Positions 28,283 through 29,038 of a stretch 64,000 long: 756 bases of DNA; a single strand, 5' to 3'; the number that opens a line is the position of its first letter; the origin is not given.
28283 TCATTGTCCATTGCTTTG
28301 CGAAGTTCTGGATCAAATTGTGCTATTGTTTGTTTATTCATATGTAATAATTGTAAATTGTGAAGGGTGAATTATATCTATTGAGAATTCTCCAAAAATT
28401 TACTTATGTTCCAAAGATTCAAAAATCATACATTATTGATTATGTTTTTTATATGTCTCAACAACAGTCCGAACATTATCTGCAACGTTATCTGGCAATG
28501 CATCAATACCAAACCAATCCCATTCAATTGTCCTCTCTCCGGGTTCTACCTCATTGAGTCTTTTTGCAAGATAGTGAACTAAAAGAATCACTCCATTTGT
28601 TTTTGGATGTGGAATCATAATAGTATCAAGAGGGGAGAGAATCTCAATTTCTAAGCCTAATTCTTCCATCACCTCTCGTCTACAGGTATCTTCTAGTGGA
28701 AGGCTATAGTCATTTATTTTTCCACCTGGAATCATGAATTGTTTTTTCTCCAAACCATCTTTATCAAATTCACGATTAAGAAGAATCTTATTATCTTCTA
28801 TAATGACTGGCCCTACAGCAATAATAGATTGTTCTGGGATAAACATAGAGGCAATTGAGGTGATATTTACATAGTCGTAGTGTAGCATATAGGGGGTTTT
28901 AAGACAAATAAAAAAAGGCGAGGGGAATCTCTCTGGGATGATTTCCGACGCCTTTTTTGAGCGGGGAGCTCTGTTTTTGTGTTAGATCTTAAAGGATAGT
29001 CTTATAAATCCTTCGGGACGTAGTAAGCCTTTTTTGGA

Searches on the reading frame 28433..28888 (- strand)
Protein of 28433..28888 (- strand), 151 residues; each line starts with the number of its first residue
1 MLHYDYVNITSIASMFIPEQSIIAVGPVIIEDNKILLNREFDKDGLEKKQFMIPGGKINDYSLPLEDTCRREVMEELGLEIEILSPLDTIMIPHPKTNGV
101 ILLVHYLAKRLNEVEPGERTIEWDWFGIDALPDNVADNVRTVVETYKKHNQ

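Call 3: search_protein_families(library=pfam, proteins=[window:28433-28888:-], max_evalue=0.01)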
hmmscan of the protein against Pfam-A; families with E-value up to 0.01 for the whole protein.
window:28433-28888:- (151 aa): 1 family
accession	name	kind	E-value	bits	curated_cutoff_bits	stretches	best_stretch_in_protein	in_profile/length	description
PF00293.34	NUDIX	-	2e-12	47.7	21.1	1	24-141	5-129/134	NUDIX domain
